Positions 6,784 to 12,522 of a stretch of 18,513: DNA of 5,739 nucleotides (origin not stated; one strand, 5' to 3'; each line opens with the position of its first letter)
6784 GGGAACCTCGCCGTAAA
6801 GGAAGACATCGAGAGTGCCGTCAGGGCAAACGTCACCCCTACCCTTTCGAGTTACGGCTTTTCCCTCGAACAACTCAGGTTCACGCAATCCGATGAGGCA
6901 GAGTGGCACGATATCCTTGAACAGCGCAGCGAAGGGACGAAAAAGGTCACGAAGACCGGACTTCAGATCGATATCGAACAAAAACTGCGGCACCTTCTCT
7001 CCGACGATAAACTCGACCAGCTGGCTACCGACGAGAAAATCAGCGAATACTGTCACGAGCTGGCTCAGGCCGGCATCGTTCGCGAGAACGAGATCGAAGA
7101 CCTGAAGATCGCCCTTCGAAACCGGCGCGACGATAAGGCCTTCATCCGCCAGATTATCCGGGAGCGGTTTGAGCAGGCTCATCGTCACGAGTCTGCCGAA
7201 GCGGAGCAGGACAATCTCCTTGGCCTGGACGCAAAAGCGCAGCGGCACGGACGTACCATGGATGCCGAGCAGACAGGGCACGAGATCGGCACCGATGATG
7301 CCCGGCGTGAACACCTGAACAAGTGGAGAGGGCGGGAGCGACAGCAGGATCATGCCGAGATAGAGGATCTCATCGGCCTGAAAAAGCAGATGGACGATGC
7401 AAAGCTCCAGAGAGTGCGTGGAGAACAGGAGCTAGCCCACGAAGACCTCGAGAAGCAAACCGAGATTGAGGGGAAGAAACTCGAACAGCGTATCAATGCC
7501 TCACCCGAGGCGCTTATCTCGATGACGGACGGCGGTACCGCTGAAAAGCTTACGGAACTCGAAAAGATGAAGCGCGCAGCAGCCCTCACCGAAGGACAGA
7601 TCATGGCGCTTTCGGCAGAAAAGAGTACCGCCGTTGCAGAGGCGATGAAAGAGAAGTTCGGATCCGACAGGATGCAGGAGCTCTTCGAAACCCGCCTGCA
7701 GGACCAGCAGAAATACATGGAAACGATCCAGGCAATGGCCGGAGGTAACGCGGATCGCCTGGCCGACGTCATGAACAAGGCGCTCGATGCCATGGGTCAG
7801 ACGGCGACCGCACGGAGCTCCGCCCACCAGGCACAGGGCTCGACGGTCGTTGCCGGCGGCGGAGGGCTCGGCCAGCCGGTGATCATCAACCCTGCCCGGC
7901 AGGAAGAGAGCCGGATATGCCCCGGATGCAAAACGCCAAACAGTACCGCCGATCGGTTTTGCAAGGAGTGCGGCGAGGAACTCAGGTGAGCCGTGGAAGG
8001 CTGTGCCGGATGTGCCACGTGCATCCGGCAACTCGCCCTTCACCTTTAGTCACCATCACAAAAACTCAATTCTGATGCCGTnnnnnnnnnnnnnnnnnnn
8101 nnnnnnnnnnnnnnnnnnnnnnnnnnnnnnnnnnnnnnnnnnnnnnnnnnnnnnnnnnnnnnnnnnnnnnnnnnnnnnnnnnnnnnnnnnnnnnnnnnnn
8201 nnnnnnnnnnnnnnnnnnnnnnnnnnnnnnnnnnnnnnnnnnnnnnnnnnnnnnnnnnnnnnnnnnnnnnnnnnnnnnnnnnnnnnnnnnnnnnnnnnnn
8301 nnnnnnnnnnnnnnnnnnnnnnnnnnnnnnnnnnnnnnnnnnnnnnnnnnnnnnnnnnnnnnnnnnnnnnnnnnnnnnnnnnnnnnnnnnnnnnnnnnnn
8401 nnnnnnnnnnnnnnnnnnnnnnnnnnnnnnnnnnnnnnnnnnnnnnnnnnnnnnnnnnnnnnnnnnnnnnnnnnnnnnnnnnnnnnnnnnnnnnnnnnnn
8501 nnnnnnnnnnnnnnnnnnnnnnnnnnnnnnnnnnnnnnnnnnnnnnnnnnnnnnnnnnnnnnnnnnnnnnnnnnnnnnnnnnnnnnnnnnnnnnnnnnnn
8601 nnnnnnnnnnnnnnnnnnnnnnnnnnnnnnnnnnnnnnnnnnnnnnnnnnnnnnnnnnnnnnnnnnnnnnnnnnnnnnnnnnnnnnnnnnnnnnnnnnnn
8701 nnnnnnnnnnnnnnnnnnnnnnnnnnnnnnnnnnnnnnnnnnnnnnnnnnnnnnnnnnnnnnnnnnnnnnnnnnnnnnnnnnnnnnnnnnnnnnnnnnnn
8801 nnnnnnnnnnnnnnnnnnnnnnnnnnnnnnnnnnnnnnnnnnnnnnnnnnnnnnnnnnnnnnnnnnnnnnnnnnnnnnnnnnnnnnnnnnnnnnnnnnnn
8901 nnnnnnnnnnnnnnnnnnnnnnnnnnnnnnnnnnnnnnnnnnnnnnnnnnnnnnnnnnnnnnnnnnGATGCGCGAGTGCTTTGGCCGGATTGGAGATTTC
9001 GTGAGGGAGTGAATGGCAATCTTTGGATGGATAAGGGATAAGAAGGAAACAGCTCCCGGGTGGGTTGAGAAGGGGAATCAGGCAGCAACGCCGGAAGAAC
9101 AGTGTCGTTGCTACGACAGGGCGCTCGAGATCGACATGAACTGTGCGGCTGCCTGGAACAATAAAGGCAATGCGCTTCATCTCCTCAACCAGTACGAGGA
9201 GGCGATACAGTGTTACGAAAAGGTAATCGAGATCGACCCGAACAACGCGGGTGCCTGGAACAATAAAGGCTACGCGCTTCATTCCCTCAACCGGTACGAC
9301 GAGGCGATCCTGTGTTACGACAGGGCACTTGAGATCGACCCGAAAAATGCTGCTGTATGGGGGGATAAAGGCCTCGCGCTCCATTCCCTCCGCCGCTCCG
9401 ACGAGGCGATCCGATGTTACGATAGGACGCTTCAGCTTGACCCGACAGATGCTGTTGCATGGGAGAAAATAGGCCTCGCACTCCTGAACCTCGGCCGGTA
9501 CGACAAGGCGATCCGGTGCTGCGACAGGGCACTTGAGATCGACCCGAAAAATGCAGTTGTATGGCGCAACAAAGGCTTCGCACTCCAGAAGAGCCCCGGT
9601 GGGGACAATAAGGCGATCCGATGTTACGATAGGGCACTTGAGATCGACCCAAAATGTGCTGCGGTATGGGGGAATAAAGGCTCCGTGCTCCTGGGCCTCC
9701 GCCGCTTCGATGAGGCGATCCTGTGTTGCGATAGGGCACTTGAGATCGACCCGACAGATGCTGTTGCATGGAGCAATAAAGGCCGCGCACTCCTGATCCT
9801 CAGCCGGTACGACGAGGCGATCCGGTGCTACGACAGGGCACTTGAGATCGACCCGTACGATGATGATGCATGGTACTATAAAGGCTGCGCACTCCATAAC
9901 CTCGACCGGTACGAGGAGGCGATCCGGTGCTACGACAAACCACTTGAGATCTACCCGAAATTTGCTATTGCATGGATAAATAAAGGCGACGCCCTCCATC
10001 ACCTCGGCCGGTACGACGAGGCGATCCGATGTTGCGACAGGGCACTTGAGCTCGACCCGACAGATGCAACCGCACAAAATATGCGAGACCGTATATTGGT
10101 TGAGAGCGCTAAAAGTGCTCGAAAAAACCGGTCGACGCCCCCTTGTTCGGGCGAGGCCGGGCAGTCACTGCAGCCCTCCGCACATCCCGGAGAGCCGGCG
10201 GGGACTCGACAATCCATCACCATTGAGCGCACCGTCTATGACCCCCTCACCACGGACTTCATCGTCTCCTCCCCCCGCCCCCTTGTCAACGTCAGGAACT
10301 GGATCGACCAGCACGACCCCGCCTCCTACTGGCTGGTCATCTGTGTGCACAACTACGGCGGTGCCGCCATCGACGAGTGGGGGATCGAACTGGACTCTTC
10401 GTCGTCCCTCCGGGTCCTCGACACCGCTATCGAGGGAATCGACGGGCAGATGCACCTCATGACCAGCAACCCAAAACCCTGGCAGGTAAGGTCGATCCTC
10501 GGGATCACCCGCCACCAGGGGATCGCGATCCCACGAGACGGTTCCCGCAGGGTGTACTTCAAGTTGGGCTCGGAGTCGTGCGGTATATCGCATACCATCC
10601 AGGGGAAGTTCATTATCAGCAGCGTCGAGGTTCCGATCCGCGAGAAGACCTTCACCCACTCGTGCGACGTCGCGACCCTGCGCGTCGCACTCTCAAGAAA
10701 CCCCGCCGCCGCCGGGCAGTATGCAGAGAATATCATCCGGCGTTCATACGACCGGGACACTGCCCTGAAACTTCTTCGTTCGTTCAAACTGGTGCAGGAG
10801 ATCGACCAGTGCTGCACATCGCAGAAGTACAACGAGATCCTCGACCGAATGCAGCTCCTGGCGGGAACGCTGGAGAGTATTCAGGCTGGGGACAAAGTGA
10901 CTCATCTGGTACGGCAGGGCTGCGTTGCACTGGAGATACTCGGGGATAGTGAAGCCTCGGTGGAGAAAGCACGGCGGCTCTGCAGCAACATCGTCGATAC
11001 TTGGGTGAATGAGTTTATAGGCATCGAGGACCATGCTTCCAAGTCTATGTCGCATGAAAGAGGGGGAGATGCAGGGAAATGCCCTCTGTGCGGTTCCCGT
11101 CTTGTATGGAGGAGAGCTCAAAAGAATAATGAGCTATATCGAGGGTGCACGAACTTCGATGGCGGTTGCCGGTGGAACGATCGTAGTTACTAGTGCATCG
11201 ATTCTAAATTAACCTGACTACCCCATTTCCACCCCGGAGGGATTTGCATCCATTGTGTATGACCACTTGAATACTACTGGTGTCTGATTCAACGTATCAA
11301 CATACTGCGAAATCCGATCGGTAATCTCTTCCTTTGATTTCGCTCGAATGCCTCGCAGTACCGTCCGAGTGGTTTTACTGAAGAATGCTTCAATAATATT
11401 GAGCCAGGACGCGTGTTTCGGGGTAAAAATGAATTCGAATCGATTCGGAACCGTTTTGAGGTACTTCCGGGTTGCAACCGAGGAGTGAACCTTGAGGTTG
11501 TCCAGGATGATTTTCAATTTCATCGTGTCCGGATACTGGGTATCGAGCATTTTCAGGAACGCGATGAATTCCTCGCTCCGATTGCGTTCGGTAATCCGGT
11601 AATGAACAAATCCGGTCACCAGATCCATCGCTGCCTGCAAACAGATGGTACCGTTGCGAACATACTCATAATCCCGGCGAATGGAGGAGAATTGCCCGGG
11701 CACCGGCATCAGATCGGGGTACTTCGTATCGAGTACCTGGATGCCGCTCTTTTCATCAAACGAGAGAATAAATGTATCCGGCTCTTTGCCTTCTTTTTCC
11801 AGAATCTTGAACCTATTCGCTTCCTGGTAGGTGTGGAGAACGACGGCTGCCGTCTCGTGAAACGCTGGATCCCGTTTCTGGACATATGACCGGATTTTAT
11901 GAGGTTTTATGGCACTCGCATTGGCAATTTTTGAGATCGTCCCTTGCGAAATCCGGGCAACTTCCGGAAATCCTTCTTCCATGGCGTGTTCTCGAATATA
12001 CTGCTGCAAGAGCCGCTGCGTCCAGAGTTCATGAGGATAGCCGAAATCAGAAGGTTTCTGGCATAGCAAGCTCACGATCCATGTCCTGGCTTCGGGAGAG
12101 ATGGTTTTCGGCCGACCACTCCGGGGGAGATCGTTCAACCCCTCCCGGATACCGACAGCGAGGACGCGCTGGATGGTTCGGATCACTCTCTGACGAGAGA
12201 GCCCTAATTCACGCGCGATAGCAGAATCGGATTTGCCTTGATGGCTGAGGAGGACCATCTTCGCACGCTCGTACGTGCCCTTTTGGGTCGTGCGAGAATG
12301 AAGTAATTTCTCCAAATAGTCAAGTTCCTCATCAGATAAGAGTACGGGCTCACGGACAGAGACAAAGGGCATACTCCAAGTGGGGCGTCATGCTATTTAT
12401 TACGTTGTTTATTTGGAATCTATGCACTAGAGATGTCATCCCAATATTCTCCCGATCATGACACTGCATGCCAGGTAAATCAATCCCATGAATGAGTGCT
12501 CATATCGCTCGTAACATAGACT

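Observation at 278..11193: IS-bracketed island encoding a candidate ESCRT-III / Vps4 / SPFH membrane-remodelling module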

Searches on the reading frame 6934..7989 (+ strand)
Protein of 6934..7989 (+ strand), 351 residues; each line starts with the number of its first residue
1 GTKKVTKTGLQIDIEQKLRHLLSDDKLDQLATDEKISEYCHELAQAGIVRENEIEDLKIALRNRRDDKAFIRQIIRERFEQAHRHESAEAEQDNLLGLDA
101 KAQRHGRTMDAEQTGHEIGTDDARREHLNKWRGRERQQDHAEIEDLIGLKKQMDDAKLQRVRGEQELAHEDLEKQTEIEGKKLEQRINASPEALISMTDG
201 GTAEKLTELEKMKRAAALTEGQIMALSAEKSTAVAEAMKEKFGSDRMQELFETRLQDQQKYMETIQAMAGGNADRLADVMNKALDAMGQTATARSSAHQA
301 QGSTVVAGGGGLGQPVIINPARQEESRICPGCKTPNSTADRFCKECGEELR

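Call 71: search_protein_families(library=pfam, proteins=[window:6934-7989:+], max_evalue=1)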
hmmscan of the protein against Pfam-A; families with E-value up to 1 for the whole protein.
window:6934-7989:+ (351 aa): 7 families
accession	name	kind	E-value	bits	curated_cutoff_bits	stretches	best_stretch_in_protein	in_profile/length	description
PF13248.11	Zn_ribbon_3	-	0.00021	21.1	27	1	328-350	4-26/26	zinc-ribbon domain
PF12773.13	DZR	-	0.00034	21.1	27.3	1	329-350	1-22/45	Double zinc ribbon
PF24463.1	DUF7577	-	0.021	14.9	28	1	325-351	1-27/27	Domain of unknown function (DUF7577)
PF13240.11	Zn_Ribbon_1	-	0.055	13.7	25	1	329-350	2-23/23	zinc-ribbon domain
PF17032.10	Zn_ribbon_15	-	0.078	14.2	28.9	1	323-347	49-73/73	zinc-ribbon family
PF18912.6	DZR_2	-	0.12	12.6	27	1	328-350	9-31/56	Double zinc ribbon domain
PF08271.17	Zn_Ribbon_TF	-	0.25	11.4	29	1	328-348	2-27/43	TFIIB zinc-binding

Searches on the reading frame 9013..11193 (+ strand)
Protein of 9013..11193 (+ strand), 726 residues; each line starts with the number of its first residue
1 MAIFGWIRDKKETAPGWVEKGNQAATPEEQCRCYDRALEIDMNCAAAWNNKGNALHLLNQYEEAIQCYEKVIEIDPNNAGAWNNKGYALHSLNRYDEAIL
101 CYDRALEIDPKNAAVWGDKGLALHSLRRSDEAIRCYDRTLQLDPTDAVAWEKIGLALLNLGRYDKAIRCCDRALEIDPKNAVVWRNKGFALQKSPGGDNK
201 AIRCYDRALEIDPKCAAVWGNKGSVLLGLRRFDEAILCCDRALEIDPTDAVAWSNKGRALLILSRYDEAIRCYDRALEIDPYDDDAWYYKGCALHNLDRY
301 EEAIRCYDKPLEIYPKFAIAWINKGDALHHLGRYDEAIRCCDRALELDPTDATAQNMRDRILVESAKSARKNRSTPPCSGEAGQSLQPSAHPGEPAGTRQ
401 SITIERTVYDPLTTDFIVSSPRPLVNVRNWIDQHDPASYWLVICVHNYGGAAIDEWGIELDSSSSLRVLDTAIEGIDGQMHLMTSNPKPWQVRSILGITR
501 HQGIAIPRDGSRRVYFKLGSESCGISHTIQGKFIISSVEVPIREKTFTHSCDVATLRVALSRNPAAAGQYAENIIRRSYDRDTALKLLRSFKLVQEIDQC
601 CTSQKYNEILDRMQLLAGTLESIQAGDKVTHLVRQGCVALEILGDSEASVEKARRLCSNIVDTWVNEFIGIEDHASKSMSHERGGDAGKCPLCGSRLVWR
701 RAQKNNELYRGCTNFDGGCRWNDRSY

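Call 4: search_protein_families(library=pfam, proteins=[window:9013-11193:+], max_evalue=0.1)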
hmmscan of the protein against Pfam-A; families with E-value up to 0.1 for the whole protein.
window:9013-11193:+ (726 aa): 42 families (the best 25 are shown)
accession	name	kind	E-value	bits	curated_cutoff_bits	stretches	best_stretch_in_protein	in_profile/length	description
PF00515.34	TPR_1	-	6.2e-96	311.1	27.8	9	45-78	1-34/34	Tetratricopeptide repeat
PF07719.23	TPR_2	-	4.8e-78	251.4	27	8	45-78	1-34/34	Tetratricopeptide repeat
PF13431.12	TPR_17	-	1.3e-74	240.7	24.4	9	67-99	1-33/34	Tetratricopeptide repeat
PF13414.12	TPR_11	-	2.3e-68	226.1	26.8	10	52-92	1-41/42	TPR repeat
PF13181.12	TPR_8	-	3.4e-67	217.4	25.7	8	45-78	1-34/34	Tetratricopeptide repeat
PF13432.12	TPR_16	-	2.5e-49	165.7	32.7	6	59-113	11-65/65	Tetratricopeptide repeat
PF13428.12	TPR_14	-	6.7e-44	144.2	23.5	7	149-188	3-42/44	Tetratricopeptide repeat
PF13424.12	TPR_12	-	3.3e-42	143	30.1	6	45-110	3-76/77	Tetratricopeptide repeat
PF14559.12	TPR_19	-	9.9e-38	128.7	25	6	59-116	5-62/68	Tetratricopeptide repeat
PF13176.12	TPR_7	-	3.7e-37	123.7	27.9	5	320-351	1-34/36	Tetratricopeptide repeat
PF13371.12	TPR_9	-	2.6e-36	123.9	35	7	90-149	6-65/73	Tetratricopeptide repeat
PF01239.28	PPTA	-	1.6e-30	103.3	29.5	2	61-91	1-31/32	Protein prenyltransferase alpha subunit repeat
PF23914.1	TPR_CcmH_CycH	-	1.1e-20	74.5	42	3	139-220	42-125/158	Cytochrome c-type biogenesis protein H TPR domain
PF13374.12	TPR_10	-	7e-18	64.5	27.5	1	46-74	3-31/42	Tetratricopeptide repeat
PF12895.13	ANAPC3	-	9.8e-18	64.7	27.2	4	231-309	4-81/82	Anaphase-promoting complex, cyclosome, subunit 3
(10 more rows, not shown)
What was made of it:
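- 9013..11193 (+): 726-aa protein: ten TPRs, a ~300-aa domain of unknown fold and a C-terminal 4-Cys topoisomerase-type zinc finger. Lineage-specific accessory. Its stop codon lies in the IS630 terminus. Pfam TPR_1 6e-96 (call 4).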

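Call 6: search_protein_families(library=ncbifam, proteins=[window:9013-11193:+], max_evalue=0.1)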
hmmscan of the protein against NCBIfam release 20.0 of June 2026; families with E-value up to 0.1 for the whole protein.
window:9013-11193:+ (726 aa): 38 families (the best 25 are shown)
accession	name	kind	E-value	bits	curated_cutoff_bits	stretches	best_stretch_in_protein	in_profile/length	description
NF040959.1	MamA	equivalog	1.1e-45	155.7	200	4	28-143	88-203/204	magnetosome protein MamA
NF033762.1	social_mot_Tgl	equivalog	1.5e-34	119.5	225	4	196-278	45-128/252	social motility TPR repeat lipoprotein Tgl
TIGR02917.1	PEP_TPR_lipo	equivalog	5.2e-29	100.7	312.2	3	93-250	717-871/899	XrtA/PEP-CTERM system TPR-repeat protein PrsT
NF008391.2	PRK11189.1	equivalog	7.4e-28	97.9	250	4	34-99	88-153/297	lipoprotein NlpI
TIGR02521.1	type_IV_pilW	equivalog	1e-27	97.2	154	3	153-281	37-166/234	type IV pilus biogenesis/stability protein PilW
TIGR02552.1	LcrH_SycD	equivalog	1.2e-24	86.6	104.8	4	265-362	33-130/136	SycD/LcrH family type III secretion system chaperone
NF033758.1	gliding_GltE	equivalog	5.3e-22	78.4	225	2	137-208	280-351/411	adventurous gliding motility TPR repeat lipoprotein GltE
NF052415.1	T3SS_chap_SctY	equivalog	3.5e-20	72.5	70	4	59-141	20-105/106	type III secretion apparatus assembly chaperone SctY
NF033920.0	C39_PA2778_fam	equivalog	2.9e-17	62.9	150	4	25-109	170-254/255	PA2778 family cysteine peptidase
TIGR00990.1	3a0801s09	subfamily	3.8e-16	58.9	757.25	2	31-271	314-563/615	mitochondrial import receptor subunit TOM70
TIGR03939.1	PGA_TPR_OMP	equivalog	7.6e-13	47.6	366.65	3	60-192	68-199/800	poly-beta-1,6 N-acetyl-D-glucosamine export porin PgaA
NF047371.1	FlcA_CTERM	equivalog_domain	1.7e-11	43.3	300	3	255-367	127-240/646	periplasmic flagellar collar protein FlcA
NF008757.0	PRK11788.1-5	equivalog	3.9e-11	42.7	363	1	26-146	195-315/388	lipopolysaccharide assembly protein LapB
NF053607.1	CHU_0125_OmpA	equivalog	6.6e-11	41.4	620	2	43-142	18-116/639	CHU_0125 family OmpA-like outer membrane integrity protein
TIGR04510.1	mod_pep_cyc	subfamily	7.2e-11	41.3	400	2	227-367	409-551/814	putative peptide modification system cyclase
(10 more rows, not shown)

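Call 7: search_protein_families(library=padloc, proteins=[window:9013-11193:+], max_evalue=0.1)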
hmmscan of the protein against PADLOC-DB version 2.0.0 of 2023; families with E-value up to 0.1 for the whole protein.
window:9013-11193:+ (726 aa): 5 families
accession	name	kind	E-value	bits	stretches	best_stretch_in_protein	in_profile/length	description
PDLC01101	PrimPol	-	2.1e-09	34.6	0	295-356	44-105/490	adaptation polymerase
PDLC01172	TPR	-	7.9e-09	32.8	0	54-89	93-128/448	TPR repeats containing protein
PDLC04481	PDC-M16B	-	1.4e-08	31.9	0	137-245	170-279/471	-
PDLC04781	PDC-M71B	-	1.6e-07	28.5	0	56-99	360-403/515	-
PDLC01170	TPR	-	0.00039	17.8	1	255-339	134-222/368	TPR repeats containing protein fused to cold shock-like domain (OB-fold)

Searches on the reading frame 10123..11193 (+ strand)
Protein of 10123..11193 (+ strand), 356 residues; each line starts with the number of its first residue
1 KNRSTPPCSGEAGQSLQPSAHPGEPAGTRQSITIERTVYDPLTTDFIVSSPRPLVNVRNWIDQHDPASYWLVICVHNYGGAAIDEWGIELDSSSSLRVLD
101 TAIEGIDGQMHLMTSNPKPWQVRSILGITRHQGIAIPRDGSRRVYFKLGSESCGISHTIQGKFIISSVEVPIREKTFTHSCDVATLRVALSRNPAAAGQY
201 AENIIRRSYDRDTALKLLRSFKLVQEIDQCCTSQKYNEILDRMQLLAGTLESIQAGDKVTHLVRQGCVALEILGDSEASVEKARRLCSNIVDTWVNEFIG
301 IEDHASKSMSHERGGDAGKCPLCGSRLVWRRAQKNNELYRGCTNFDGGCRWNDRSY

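Call 71: search_protein_families(library=pfam, proteins=[window:10123-11193:+], max_evalue=1)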
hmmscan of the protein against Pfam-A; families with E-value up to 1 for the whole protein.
window:10123-11193:+ (356 aa): 3 families
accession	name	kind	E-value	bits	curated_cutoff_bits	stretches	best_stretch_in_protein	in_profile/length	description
PF01396.24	Zn_ribbon_Top1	-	2.9e-05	24.2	32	1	318-345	2-27/39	Topoisomerase DNA binding C4 zinc finger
PF19335.5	HMBD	-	0.037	14.4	23.6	1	309-325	6-23/28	Heavy metal binding domain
PF04606.18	Ogr_Delta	-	0.084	13.3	26.3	1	319-351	1-35/47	Ogr/Delta-like zinc finger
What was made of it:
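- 9013..11193 (+): Zn_ribbon_Top1 24.2 bits, sub-threshold (call 71).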

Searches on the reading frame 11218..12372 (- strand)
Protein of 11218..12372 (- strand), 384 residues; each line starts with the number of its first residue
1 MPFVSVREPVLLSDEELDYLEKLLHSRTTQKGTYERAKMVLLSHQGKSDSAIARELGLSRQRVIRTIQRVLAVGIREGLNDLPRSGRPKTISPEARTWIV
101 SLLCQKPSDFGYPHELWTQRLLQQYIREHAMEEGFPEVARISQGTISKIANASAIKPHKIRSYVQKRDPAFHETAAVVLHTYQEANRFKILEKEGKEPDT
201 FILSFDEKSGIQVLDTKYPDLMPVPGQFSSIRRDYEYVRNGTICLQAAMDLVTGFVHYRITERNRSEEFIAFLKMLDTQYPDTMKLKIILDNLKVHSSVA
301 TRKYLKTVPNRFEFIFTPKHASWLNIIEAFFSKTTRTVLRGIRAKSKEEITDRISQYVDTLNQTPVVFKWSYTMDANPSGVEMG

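Call 4: search_protein_families(library=pfam, proteins=[window:11218-12372:-], max_evalue=0.1)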
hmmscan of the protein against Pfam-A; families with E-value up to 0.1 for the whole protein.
window:11218-12372:- (384 aa): 11 families
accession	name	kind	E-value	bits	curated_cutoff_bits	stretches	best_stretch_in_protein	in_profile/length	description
PF13358.12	DDE_3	-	8.8e-21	74.7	28.6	1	206-350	6-145/146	DDE superfamily endonuclease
PF13565.12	HTH_32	-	3.2e-12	47.3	33.7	1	64-149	3-72/73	Homeodomain-like domain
PF13551.12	HTH_29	-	3.8e-11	43.3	28.1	1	36-96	1-63/64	Winged helix-turn helix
PF13384.12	HTH_23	-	1.2e-07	31.8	24.6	1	34-71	5-42/50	Homeodomain-like domain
PF13518.12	HTH_28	-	2.7e-07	31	25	1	35-87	1-52/52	Helix-turn-helix domain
PF16509.11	KORA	-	0.0015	19.2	26.7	1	31-74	17-58/84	TrfB plasmid transcriptional repressor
PF00292.24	PAX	-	0.017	15.5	22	0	36-127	23-109/125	'Paired box' domain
PF13404.12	HTH_AsnC-type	-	0.027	14.7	27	1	48-69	19-40/42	AsnC-type helix-turn-helix domain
PF02796.21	HTH_7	-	0.056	14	23.8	0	37-62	12-37/45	Helix-turn-helix domain of resolvase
PF13542.12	HTH_Tnp_ISL3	-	0.093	12.6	27.4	0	37-69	18-49/51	Helix-turn-helix domain of transposase family ISL3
PF22451.2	NirdL-like_HTH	-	0.099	12.7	27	0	51-75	21-45/47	Siroheme decarboxylase NirDL-like HTH domain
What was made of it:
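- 11188..12430 (-): Intact IS630-family insertion sequence with ~23-bp terminal inverted repeats and a 384-aa transposase (11218-12372). Pfam DDE_3 and HTH (call 4).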

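Call 6: search_protein_families(library=ncbifam, proteins=[window:11218-12372:-], max_evalue=0.1)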
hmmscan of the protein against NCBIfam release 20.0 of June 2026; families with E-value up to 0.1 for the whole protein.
window:11218-12372:- (384 aa): 7 families
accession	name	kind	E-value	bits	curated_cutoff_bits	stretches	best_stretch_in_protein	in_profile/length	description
NF033545.0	transpos_IS630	equivalog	3.7e-63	213.7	100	1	35-362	1-299/299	IS630 family transposase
NF033577.2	transpos_IS481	equivalog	1e-08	35.1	224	1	36-363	2-268/284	IS481 family transposase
NF033546.1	transpos_IS21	equivalog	0.00033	20.3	160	1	41-128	3-82/294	IS21 family transposase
NF033516.0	transpos_IS3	equivalog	0.0064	15.8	160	1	239-363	229-353/369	IS3 family transposase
TIGR02937.1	sigma70-ECF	superfamily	0.025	14.2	42.9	0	35-71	120-158/165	sigma-70 family RNA polymerase sigma factor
NF047541.1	telomere_Tpg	equivalog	0.056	13.4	90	0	28-67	14-55/183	telomere-protecting terminal protein Tpg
NF033594.2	transpos_ISNCY_2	equivalog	0.073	12.2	250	0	49-120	13-84/368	ISNCY family transposase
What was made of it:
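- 11188..12430 (-): NCBIfam transpos_IS630 213.7 bits against a cut-off of 100 (call 6).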

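Call 7: search_protein_families(library=padloc, proteins=[window:11218-12372:-], max_evalue=0.1)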
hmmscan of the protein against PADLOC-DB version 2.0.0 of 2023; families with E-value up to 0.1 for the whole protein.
window:11218-12372:- (384 aa): 1 family
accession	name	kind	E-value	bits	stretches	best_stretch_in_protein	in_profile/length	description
PDLC00871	E2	-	0.015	13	1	214-255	58-100/241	E2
